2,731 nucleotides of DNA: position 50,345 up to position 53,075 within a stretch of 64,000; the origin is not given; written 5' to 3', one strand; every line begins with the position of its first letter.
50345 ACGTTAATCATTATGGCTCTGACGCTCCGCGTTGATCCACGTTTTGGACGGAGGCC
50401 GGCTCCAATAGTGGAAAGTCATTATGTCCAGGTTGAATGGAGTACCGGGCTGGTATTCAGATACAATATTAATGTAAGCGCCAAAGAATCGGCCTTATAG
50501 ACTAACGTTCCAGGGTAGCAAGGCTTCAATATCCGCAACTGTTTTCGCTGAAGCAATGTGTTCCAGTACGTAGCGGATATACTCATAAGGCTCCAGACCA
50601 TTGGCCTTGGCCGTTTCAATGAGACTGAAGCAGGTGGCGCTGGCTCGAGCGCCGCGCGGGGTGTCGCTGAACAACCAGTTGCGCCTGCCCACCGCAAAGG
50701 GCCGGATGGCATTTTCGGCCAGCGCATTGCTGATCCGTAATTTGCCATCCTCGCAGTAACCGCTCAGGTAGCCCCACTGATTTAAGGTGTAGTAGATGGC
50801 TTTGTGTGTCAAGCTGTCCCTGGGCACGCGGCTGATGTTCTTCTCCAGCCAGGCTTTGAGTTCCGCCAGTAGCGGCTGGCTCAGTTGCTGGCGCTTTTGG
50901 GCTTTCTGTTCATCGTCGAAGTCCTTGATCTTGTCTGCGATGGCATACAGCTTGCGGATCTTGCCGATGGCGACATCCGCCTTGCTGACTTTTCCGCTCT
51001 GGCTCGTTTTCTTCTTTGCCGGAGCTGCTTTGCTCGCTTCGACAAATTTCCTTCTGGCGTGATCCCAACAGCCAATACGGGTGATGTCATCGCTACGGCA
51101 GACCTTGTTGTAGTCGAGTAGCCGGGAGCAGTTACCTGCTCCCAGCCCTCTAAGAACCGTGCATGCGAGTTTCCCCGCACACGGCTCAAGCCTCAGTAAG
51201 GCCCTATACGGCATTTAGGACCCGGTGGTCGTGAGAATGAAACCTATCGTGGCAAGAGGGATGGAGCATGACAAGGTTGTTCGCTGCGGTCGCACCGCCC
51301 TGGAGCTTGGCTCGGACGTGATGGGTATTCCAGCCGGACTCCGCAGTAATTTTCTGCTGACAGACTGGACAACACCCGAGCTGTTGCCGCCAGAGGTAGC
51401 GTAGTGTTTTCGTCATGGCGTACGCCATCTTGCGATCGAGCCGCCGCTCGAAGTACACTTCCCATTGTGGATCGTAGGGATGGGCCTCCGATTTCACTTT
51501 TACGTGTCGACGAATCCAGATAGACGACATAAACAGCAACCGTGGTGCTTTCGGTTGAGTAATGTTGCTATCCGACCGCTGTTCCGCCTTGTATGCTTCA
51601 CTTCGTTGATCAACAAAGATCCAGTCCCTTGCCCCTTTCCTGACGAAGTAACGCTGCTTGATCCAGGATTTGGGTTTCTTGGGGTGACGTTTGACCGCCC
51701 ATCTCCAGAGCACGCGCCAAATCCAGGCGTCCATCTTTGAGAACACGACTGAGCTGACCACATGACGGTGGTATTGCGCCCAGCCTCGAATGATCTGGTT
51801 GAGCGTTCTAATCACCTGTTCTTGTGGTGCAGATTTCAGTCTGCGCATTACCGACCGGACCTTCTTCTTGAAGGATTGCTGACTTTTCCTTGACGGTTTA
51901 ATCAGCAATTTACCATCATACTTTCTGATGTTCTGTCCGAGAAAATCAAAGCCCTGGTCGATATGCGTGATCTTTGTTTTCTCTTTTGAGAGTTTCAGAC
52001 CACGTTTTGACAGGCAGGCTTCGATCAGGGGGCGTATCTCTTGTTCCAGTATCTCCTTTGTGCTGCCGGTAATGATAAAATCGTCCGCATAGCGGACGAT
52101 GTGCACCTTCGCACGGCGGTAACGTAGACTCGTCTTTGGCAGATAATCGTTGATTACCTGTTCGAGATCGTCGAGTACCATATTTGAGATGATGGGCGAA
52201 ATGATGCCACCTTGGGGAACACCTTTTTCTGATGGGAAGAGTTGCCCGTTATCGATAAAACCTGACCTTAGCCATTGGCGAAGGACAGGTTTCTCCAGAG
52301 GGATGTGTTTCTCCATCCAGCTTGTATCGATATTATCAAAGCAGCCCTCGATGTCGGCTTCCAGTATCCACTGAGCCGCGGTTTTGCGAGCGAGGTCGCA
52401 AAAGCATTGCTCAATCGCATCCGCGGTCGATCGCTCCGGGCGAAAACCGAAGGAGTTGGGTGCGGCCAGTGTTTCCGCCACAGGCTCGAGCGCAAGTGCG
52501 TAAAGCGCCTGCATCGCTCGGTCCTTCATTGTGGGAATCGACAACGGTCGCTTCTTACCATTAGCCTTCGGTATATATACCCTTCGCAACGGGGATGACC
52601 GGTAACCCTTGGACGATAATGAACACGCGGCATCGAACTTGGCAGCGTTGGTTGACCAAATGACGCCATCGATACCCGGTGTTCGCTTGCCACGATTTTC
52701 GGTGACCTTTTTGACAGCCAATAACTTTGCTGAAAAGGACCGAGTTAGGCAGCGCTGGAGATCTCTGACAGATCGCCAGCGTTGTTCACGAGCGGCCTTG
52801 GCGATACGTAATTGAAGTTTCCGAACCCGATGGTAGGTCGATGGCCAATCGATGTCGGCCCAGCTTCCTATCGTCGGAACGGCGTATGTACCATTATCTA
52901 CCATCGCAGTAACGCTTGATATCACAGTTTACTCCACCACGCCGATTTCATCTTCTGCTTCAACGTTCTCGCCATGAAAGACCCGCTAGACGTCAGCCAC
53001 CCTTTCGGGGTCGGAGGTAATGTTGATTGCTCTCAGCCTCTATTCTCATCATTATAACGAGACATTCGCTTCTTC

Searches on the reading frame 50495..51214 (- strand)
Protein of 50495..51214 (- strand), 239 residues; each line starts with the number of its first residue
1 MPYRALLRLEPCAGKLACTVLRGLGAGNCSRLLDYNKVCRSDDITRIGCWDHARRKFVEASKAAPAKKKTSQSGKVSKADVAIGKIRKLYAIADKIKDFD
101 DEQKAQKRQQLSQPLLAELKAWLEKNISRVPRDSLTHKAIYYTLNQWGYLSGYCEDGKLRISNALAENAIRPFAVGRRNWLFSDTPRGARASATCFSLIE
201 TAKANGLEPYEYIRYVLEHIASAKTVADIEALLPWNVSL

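Call 34: search_protein_families(library=ncbifam, proteins=[window:50495-51214:-], max_evalue=1e-10)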
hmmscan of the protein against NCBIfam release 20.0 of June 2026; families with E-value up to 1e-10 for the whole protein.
window:50495-51214:- (239 aa): 1 family
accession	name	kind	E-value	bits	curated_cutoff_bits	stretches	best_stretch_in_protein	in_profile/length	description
NF033517.1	transpos_IS66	equivalog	2.6e-55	188.1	180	1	35-219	215-386/387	IS66 family transposase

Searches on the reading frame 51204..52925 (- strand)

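Call 34: search_protein_families(library=ncbifam, proteins=[window:51204-52925:-], max_evalue=1e-10)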
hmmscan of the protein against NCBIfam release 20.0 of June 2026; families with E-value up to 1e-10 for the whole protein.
window:51204-52925:- (573 aa): 4 families
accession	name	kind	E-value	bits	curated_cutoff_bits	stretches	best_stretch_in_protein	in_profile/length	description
TIGR04416.1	group_II_RT_mat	equivalog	6.8e-111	370.8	300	1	66-414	3-353/353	group II intron reverse transcriptase/maturase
NF038233.2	retron_St85_RT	exception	9.3e-19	67.8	235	1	114-389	26-276/289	retron St85 family RNA-directed DNA polymerase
NF041746.1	Drt2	equivalog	1.6e-12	47.4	390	0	232-330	220-318/416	antiviral reverse transcriptase Drt2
NF041747.1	Drt3a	equivalog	5e-12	45.9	200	1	176-366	102-302/412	antiviral reverse transcriptase Drt3a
